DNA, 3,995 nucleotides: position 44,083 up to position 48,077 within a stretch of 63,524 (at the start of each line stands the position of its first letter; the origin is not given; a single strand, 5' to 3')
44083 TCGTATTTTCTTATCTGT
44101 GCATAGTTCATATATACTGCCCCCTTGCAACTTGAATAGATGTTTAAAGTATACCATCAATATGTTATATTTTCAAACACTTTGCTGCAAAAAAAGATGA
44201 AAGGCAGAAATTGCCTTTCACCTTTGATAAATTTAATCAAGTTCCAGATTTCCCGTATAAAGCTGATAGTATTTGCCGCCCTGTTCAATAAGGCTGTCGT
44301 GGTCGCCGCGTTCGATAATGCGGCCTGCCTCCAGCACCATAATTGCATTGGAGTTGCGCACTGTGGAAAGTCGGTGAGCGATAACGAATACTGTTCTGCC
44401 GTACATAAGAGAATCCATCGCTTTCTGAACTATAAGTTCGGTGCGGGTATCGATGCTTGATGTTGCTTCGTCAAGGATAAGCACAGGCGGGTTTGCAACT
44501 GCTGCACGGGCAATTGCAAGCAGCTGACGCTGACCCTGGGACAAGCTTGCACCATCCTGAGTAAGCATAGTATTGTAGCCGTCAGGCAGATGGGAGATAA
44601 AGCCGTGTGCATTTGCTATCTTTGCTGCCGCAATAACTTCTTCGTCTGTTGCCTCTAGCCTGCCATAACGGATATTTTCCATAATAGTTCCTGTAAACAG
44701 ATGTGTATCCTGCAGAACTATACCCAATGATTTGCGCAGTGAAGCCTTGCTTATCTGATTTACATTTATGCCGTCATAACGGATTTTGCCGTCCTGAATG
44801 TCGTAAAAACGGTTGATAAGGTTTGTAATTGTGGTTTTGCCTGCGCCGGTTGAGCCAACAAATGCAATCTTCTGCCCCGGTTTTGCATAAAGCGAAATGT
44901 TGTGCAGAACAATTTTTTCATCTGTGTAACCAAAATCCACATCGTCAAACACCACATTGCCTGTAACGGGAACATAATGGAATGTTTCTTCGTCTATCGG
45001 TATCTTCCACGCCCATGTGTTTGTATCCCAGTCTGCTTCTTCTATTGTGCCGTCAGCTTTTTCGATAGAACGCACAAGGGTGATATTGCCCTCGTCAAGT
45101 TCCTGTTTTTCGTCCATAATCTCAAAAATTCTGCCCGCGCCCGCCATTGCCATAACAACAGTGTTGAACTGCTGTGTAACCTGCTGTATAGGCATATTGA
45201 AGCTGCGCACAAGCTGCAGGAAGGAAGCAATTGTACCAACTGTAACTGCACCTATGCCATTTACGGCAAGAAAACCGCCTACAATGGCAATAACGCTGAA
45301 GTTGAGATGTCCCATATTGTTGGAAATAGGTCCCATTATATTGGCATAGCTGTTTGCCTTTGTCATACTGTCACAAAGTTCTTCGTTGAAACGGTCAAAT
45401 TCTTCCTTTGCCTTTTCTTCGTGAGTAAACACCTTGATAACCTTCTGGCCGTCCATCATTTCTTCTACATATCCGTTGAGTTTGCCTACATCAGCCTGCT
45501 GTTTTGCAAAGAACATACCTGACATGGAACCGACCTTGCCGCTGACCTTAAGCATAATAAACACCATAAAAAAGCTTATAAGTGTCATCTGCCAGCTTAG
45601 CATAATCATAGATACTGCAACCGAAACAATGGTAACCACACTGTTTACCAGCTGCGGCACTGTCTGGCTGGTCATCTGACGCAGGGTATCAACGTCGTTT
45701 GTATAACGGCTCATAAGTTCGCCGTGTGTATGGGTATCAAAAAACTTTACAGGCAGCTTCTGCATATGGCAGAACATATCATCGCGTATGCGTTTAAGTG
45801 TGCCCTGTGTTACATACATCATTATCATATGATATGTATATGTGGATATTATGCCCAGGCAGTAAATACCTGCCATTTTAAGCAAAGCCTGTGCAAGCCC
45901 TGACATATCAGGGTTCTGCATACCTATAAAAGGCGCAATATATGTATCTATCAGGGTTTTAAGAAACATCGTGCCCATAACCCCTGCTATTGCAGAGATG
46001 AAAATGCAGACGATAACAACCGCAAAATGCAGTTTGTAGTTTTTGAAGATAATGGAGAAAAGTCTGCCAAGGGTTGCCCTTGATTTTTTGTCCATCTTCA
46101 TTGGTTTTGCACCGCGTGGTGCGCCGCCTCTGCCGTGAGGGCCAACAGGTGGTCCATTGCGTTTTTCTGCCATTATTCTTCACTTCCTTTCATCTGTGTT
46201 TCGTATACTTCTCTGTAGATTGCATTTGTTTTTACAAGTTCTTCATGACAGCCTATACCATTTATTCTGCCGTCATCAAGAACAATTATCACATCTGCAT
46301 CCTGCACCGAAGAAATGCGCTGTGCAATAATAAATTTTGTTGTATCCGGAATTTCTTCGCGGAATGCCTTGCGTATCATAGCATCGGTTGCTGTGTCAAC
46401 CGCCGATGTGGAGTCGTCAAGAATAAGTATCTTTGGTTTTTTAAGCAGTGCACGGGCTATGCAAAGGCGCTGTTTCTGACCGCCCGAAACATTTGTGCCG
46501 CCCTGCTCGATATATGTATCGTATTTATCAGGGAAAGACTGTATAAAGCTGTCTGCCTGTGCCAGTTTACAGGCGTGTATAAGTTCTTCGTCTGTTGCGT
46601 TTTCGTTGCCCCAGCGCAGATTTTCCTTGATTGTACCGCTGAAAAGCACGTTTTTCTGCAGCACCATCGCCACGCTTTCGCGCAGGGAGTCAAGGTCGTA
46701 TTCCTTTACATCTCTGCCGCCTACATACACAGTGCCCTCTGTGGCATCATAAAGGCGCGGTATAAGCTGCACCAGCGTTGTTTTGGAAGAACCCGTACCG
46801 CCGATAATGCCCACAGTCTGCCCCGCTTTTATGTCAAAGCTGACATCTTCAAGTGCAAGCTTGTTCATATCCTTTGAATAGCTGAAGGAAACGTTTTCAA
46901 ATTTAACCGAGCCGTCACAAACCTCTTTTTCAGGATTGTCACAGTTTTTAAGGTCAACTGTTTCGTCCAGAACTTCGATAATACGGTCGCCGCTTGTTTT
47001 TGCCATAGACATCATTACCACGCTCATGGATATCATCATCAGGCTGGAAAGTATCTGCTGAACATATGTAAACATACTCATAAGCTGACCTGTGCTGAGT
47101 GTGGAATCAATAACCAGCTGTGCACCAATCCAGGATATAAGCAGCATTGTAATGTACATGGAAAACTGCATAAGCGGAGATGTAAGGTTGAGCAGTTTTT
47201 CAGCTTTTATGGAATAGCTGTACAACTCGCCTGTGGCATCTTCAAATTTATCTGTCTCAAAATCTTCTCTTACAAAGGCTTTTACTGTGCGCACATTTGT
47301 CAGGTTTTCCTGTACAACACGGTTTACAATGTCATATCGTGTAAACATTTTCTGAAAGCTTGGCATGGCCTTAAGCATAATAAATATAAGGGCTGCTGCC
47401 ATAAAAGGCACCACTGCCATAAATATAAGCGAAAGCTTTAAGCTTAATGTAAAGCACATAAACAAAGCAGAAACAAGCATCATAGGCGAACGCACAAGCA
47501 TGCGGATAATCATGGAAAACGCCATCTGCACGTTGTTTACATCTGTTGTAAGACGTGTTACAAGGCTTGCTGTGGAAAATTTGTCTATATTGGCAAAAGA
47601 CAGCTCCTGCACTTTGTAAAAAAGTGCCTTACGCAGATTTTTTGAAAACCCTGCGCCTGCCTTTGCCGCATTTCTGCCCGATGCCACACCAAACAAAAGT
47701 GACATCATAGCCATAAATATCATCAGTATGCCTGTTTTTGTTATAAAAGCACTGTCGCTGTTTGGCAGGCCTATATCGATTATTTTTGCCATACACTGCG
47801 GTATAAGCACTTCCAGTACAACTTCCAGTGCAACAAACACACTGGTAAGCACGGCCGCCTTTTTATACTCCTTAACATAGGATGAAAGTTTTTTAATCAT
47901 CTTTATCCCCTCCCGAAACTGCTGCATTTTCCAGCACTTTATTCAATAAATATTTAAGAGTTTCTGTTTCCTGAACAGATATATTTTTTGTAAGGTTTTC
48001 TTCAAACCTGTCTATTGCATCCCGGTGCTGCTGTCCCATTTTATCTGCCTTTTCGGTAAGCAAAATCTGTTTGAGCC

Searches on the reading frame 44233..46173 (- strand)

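Call 62: search_protein_families(library=pfam, proteins=[window:44233-46173:-], max_evalue=0.00001)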
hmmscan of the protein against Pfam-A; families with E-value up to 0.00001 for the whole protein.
window:44233-46173:- (646 aa): 2 families
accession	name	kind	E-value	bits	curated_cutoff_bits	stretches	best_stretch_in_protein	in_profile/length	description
PF00664.28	ABC_membrane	-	3.9e-47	161.7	28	1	51-328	2-273/274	ABC transporter transmembrane region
PF00005.33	ABC_tran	-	2e-30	106.6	25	1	423-572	1-137/137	ABC transporter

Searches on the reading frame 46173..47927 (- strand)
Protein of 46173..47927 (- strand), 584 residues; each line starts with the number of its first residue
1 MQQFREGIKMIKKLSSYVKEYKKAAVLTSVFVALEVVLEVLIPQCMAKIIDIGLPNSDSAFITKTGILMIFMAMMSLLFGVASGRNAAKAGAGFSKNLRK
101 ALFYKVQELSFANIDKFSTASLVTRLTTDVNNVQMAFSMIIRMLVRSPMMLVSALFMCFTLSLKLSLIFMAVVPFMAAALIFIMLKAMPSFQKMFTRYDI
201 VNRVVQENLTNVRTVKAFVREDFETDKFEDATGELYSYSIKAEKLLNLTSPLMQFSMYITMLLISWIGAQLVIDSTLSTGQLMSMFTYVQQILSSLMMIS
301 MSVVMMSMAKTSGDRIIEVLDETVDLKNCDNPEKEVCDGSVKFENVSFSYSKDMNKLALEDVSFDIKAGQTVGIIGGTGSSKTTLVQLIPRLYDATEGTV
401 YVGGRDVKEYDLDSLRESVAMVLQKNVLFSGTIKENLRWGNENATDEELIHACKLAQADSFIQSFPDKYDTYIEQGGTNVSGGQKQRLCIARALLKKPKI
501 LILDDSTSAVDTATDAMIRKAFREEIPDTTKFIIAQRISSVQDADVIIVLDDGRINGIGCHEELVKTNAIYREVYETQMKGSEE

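Call 62: search_protein_families(library=pfam, proteins=[window:46173-47927:-], max_evalue=0.00001)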
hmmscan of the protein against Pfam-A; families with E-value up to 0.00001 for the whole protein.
window:46173-47927:- (584 aa): 2 families
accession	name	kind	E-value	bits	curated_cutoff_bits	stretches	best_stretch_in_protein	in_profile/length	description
PF00664.28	ABC_membrane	-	1.5e-49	169.6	28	1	30-295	6-273/274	ABC transporter transmembrane region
PF00005.33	ABC_tran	-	1.6e-31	110.2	25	1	359-508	1-137/137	ABC transporter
